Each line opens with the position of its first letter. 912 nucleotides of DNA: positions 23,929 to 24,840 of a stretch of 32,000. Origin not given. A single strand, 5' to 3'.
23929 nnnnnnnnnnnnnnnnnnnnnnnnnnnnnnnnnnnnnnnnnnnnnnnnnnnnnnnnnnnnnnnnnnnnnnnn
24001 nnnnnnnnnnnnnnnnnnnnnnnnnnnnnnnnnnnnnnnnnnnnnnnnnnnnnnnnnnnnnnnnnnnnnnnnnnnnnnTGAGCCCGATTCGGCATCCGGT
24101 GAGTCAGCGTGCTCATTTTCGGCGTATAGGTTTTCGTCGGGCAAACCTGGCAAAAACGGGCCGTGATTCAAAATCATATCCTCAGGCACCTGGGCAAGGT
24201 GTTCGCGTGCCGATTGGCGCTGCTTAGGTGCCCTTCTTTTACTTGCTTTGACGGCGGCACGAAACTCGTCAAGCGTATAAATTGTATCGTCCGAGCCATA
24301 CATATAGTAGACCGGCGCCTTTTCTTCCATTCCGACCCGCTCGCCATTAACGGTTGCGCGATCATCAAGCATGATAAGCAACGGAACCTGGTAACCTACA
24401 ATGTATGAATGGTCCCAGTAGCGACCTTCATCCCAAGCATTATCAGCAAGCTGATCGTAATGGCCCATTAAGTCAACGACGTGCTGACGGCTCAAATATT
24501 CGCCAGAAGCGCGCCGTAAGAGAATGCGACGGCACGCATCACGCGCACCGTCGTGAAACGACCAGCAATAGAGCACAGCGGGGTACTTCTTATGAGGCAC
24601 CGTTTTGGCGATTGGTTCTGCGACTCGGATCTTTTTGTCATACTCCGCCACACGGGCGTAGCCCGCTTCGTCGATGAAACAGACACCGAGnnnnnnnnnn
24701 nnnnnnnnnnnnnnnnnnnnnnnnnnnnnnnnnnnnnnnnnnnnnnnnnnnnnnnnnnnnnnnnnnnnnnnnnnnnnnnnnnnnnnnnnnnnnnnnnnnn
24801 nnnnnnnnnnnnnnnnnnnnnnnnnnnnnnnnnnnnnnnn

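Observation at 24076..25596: Compact SIR2_2 protein with an unrecognisable C-terminal domain of about 200 aa: candidate novel single-gene NADase defence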

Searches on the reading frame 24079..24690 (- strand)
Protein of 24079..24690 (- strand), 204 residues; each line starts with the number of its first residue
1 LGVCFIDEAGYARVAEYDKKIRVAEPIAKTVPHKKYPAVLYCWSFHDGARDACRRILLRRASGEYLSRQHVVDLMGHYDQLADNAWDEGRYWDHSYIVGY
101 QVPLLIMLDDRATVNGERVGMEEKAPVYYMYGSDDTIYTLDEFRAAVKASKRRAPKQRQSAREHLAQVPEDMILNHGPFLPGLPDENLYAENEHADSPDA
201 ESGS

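Call 29: search_solved_structures(query=A3, max_evalue=10, show_alignments=1)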
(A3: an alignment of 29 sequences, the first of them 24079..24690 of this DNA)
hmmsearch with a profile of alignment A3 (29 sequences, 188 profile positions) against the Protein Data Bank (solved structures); distinct sequences matched with E-value up to 10: 1.
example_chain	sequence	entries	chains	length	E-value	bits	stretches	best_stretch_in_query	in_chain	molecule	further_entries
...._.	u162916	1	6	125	1.1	12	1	74-114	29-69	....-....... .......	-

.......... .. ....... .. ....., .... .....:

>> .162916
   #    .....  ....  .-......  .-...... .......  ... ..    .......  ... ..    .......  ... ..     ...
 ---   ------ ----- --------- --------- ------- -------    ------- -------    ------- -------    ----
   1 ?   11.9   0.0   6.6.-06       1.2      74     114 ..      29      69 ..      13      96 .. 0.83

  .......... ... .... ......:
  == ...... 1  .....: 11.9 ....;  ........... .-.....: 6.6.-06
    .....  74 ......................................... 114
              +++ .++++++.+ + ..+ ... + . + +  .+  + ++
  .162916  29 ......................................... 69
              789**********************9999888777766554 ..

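Call 30: search_protein_families(library=pfam, proteins=[window:24079-24690:-], max_evalue=10)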
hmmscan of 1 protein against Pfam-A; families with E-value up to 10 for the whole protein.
window:24079-24690:- (204 aa): 0 families

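Call 34: predict_structure(alignment_id=A3)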
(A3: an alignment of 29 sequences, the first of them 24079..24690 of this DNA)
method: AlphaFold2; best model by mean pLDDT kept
length: 204 residues; sequences in the alignment: 29
mean_pLDDT: 89.4   pTM: 0.84
mean pLDDT of the five models: 89.4, 88.7, 88.2, 87.8, 87.1
residues with pLDDT >= 90: 156; 70-90: 15; 50-70: 33; < 50: 0
segments of 3 or more residues with pLDDT < 50: none
pLDDT, mean of each block of 10 residues (from residue 1): 84 97 98 98 98 96 94 95 97 98 93 67 92 94 97 96 97 89 63 57 61
secondary structure, 60 per line:
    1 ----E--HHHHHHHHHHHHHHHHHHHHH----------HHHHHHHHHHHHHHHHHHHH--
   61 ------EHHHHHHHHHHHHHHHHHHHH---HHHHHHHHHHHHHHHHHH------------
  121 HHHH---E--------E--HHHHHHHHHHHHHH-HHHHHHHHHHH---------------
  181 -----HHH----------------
elements in order: H8-28 H39-58 H68-87 H91-108 H121-124 H140-153 H155-165

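Call 38: fold_search(model_id=the predicted structure, library=pdb)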
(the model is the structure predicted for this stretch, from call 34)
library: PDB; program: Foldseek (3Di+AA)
matches with E <= 10: 50; with E <= 0.001: 0
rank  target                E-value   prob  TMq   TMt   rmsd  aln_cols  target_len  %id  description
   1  9kft_R                2.9e+00  0.08  0.23  0.17  16.5       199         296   11  Cryo-EM structure of the fMLFC-FPR1-Gi complex (released 2025-11-12)
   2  1xg2_B                3.5e+00  0.25  0.30  0.39   6.2       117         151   13  Crystal structure of the complex between pectin methylesterase and its inhibitor protein (released 2005-03-22)
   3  8xws_C                3.5e+00  0.08  0.26  0.19  15.3       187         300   10  Structure of CXCR2 bound to CXCL5 (Ligand-receptor focused map) (released 2025-01-15)
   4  6z4v_AAA              3.7e+00  0.04  0.19  0.10  15.9       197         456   10  Crystal structure of the neurotensin receptor 1 (NTSR1-H4bmx) in complex with NTS8-13 (released 2021-02-10)
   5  1x90_A                3.9e+00  0.12  0.23  0.29   7.3       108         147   17  Crystal structure of mutant form B of a pectin methylesterase inhibitor from Arabidopsis (released 2004-12-28)
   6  3jv3_A                3.9e+00  0.07  0.26  0.20  15.6       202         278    8  Structure of SH3E-DH unit of murine intersectin-1L (released 2010-07-14)
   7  8xos_R                4.3e+00  0.10  0.25  0.19  10.5       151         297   11  Cryo-EM structure of the tethered agonist-bound human PAR1-Gi complex (released 2024-09-18)
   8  4jhj_A                4.8e+00  0.04  0.21  0.20  16.4       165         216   16  Crystal structure of Danio rerio Slip1 in complex with Dbp5 (released 2013-07-10)
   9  8xyc_A                5.2e+00  0.05  0.18  0.06  14.9       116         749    7  Ternary structure of dVemCas12e-sgRNA-dsDNA (released 2024-10-23)
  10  8xxr_R                5.2e+00  0.04  0.21  0.16  14.9       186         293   10  Structure of CXCR2 bound to CXCL6 (CXCR2-CXCL6-Go Full map) (released 2025-01-15)
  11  8xwn_R                5.2e+00  0.04  0.21  0.16  15.2       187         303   12  Structure of CXCR2 bound to CXCL8 (Ligand-receptor focused map) (released 2025-01-15)
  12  9udv_A                5.5e+00  0.06  0.26  0.13  14.2       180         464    8  Cryo-EM structure of the human G6P transporter SLC37A2 in the presence of G6P with an asymmetric conformation. (released 2025-11-05)
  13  7xow_R                5.8e+00  0.04  0.19  0.15  12.5       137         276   11  Structural insights into human brain gut peptide cholecystokinin receptors (released 2022-07-20)
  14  7g97_B                5.8e+00  0.02  0.19  0.17  16.9       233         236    6  ARHGEF2 PanDDA analysis group deposition -- ARHGEF2 and RhoA in complex with Z57899718 (released 2023-07-12)
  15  9ucm_A                6.4e+00  0.05  0.26  0.13  13.8       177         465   10  Cryo-EM structure of the human G6P transporter SLC37A2 in the apo state with a symmetric ER luminal-open conformation. (released 2025-11-05)
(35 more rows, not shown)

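Call 48: search_protein_representatives(alignment_id=A3)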
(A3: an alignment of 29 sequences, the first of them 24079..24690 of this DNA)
Query: 29 sequences, 188 profile positions. Proteins with E-value up to 0.001 (for the whole library): 337; up to 1e-10: 255; up to 1e-30: 20. The best 150 are listed.
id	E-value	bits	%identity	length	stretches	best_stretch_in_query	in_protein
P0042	4.1e-79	280.9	-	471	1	2-185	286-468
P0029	6.0e-78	277.0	-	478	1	1-185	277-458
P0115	8.1e-74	263.6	-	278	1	2-187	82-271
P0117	1.0e-70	253.5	-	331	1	2-185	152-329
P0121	1.8e-69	249.4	-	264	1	1-186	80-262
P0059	1.8e-67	242.9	-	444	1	1-181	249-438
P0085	1.4e-61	223.7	-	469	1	1-181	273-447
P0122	4.8e-59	215.4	-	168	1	17-186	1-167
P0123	2.4e-46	174.0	-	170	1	1-115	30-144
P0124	5.4e-41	156.5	-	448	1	3-182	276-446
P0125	1.9e-39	151.5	-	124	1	74-187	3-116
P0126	3.9e-36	140.7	-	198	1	6-183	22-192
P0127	5.5e-34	133.7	-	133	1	40-179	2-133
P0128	7.0e-34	133.3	-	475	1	4-183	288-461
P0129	3.9e-33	130.9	-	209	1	2-180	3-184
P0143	1.9e-28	115.7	-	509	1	6-185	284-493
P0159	4.5e-25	104.6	-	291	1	6-134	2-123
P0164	8.8e-25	103.7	-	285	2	6-133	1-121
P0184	1.2e-22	96.8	-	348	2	7-177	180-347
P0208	8.8e-21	90.6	-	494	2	6-112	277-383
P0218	5.3e-20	88.1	-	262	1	9-184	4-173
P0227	1.1e-19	87.0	-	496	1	23-183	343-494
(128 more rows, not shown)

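Call 75: search_protein_families(library=pfam, proteins=[P0184, P0159, P0218, P0164, P0143, P0208, P0227], max_evalue=0.05)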
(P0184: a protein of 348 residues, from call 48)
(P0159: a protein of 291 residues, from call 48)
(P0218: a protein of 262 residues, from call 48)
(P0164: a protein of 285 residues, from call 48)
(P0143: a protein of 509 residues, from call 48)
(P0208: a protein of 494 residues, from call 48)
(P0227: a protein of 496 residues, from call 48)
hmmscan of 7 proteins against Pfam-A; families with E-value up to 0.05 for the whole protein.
P0184 (348 aa): 0 families

P0159 (291 aa): 0 families

P0218 (262 aa): 0 families

P0164 (285 aa): 0 families

P0143 (509 aa): 1 family
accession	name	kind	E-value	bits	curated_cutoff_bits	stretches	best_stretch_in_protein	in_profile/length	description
PF13289.12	SIR2_2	-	9e-17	61.9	24.5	1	133-253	2-128/141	SIR2-like domain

P0208 (494 aa): 1 family
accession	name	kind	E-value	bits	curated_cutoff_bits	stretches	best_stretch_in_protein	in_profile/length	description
PF13289.12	SIR2_2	-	3.2e-20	73.1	24.5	1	126-244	2-124/141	SIR2-like domain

P0227 (496 aa): 1 family
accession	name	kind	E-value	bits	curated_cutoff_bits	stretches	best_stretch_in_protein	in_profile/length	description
PF13289.12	SIR2_2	-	1.4e-18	67.8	24.5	1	175-292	3-124/141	SIR2-like domain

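Call 76: find_encoding_contigs(protein=P0184, flank=6000, max_places=4)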
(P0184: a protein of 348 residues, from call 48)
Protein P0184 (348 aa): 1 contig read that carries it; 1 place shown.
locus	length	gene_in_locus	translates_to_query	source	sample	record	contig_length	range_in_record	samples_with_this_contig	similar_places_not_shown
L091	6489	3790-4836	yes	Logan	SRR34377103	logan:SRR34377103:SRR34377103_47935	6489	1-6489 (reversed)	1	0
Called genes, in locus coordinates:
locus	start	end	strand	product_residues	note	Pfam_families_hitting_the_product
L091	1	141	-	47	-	?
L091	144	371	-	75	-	PF12728:HTH_17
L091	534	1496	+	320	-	PF19553:DUF6076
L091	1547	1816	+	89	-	-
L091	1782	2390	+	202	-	PF07669:Eco57I, PF02384:N6_Mtase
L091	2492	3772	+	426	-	PF01420:Methylase_S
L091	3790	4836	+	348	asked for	-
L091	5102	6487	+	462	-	?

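Call 77: search_solved_structures(query=P0184, max_evalue=5, show_alignments=2)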
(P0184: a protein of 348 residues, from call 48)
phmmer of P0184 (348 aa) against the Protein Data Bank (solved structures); distinct sequences matched with E-value up to 5: 0.

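Call 79: find_homologous_proteins(query=P0184, max_evalue=0.001)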
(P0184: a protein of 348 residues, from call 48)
Query P0184 (348 aa): 123 proteins with E <= 0.001 among 2163 candidates; the best 120 are listed.
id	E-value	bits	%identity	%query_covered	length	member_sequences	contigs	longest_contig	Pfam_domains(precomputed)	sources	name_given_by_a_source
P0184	7.8e-237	803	100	100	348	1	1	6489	-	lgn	-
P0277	1.2e-116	408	98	53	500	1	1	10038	-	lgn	-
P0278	6.0e-104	366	98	48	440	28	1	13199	PF13289.13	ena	-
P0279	3.8e-76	274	73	48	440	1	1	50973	PF13289.13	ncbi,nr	ncbi:MAG: SIR2 family protein [Clostridiales bacterium]|nr:SIR2 family protein [Clostridiales bacter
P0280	1.1e-75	273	72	48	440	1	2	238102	PF13289.13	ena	-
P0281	6.7e-74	267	69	48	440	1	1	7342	PF13289.13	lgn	-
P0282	2.0e-60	223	57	53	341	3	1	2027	-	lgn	-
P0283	1.2e-58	217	57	53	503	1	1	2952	-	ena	-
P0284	5.6e-58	215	56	53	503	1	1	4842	-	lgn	-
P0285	1.2e-57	214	55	53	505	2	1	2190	-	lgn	-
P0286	5.2e-57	211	54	53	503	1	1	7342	-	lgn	-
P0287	2.2e-56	209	54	53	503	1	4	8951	-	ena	-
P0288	7.6e-56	208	53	53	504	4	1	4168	-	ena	-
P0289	3.0e-54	202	55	49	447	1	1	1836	PF13289.13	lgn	-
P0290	1.1e-53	201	58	45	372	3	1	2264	PF13289.13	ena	-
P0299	3.4e-50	189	54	48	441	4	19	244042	PF13289.13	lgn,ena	-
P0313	2.1e-42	163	47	48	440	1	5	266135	PF13289.13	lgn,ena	-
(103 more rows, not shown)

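Call 80: find_encoding_contigs(protein=P0281, flank=7000, max_places=2)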
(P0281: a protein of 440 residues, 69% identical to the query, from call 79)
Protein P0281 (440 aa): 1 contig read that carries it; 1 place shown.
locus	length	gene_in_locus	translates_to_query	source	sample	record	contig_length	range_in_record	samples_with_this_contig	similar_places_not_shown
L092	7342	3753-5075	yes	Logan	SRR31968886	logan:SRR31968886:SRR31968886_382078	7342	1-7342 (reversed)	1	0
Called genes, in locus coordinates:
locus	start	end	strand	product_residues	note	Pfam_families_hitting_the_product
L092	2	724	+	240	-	?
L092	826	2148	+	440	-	PF01420:Methylase_S (weak)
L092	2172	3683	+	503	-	-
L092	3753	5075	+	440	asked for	PF13289:SIR2_2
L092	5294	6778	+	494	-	PF04326:SLFN_AlbA_2, PF13749:HATPase_c_4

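Call 81: find_encoding_contigs(protein=P0280, flank=7000, max_places=2)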
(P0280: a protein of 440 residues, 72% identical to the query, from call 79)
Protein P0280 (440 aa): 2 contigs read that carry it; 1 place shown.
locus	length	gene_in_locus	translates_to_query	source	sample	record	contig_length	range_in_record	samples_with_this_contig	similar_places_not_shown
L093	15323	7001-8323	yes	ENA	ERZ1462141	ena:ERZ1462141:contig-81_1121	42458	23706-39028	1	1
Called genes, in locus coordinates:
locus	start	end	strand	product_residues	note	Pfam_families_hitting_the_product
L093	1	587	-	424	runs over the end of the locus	-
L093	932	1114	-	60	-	PF12728:HTH_17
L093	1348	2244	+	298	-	PF18899:DUF5655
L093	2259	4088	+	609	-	PF13588:HSDR_N_2, PF02384:N6_Mtase, PF01170:UPF0020, PF20473:MmeI_Mtase, PF07669:Eco57I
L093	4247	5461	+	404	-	-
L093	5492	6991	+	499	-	PF14072:DndB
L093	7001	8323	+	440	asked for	PF13289:SIR2_2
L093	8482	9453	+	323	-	PF02661:Fic, PF08220:HTH_DeoR (weak), PF13412:HTH_24 (weak)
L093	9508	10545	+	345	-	-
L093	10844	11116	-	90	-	PF05067:Mn_catalase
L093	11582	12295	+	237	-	PF13545:HTH_Crp_2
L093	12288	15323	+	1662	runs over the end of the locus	PF13363:BetaGal_dom3 (faint), PF13229:Beta_helix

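Call 86: fold_search(model_id=the predicted structure, library=viral)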
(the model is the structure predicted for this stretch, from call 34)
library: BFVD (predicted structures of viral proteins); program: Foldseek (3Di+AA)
matches with E <= 10: 49; with E <= 0.001: 0
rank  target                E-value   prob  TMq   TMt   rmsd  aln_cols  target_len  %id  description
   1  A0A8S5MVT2            1.8e+00  0.57  0.34  0.54   5.1       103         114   11  Uncharacterized protein [Caudovirales sp. ctUL28]
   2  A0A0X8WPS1            2.3e+00  0.20  0.22  0.34  12.4       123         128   11  (no name in the UniProt tables at hand)
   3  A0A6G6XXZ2            2.8e+00  0.51  0.25  0.48   3.4        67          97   13  Nucleoside triphosphate pyrophosphohydrolase [Ochrobactrum phage vB_OspP_OH]
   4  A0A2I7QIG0            2.8e+00  0.21  0.25  0.37   7.9       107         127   10  (no name in the UniProt tables at hand)
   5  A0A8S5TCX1            3.3e+00  0.25  0.33  0.48   6.1       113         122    8  Uncharacterized protein [Phage sp. ctesc4]
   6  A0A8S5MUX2            4.0e+00  0.12  0.24  0.40   7.0       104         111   10  Uncharacterized protein [Caudovirales sp. ctUL28]
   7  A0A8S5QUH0            4.0e+00  0.02  0.15  0.15  19.2       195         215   12  Uncharacterized protein [CrAss-like virus sp. ctDAq1]
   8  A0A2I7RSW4            4.4e+00  0.04  0.20  0.20  19.4       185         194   10  (no name in the UniProt tables at hand)
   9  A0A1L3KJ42            4.4e+00  0.04  0.24  0.19  18.3       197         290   11  (no name in the UniProt tables at hand)
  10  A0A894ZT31            5.1e+00  0.06  0.27  0.29  16.2       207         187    8  MGF 300-4L [African swine fever virus]
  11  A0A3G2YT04            5.1e+00  0.02  0.16  0.12  18.5       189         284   14  (no name in the UniProt tables at hand)
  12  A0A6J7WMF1            5.3e+00  0.10  0.23  0.17   7.9       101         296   18  Uncharacterized protein [uncultured Caudovirales phage]
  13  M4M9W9                5.3e+00  0.06  0.22  0.23  12.5       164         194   13  (no name in the UniProt tables at hand)
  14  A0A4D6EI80            5.3e+00  0.06  0.28  0.17  23.5       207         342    9  Uncharacterized protein [Pandoravirus celtis]
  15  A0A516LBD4            5.3e+00  0.04  0.19  0.24  13.2       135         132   16  (no name in the UniProt tables at hand)
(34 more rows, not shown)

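Call 104: find_encoding_contigs(protein=P0299, flank=5000, max_places=4)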
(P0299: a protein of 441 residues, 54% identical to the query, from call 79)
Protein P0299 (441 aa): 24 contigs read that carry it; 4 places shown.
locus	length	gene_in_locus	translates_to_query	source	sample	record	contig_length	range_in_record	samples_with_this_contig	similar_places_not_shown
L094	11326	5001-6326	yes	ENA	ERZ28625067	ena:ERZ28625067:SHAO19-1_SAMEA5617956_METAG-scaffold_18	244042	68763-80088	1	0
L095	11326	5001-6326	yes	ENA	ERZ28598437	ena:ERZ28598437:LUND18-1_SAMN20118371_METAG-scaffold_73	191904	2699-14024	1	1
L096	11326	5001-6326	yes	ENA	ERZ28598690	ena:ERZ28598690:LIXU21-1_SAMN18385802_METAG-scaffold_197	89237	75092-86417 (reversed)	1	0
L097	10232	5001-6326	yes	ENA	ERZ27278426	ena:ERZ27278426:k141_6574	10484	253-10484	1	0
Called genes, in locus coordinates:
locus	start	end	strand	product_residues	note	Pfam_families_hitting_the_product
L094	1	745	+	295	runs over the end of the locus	PF07508:Recombinase, PF13408:Zn_ribbon_recom (weak)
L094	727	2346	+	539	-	PF00239:Resolvase, PF07508:Recombinase, PF13408:Zn_ribbon_recom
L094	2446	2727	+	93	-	PF14192:DUF4314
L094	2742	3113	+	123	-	-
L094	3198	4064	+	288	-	PF17761:DUF1016_N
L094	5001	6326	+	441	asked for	PF13289:SIR2_2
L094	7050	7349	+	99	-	-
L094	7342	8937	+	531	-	PF24389:ORC-CDC6-like, PF13401:AAA_22 (faint)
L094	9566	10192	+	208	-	PF00440:TetR_N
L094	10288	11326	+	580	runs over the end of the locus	PF00664:ABC_membrane, PF00005:ABC_tran, PF02463:SMC_N (weak)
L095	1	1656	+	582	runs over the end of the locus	PF00664:ABC_membrane, PF00005:ABC_tran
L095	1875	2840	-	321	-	PF00480:ROK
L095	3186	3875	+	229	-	PF02397:Bac_transf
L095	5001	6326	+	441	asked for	PF13289:SIR2_2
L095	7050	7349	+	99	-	-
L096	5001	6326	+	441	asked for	PF13289:SIR2_2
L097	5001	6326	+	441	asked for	PF13289:SIR2_2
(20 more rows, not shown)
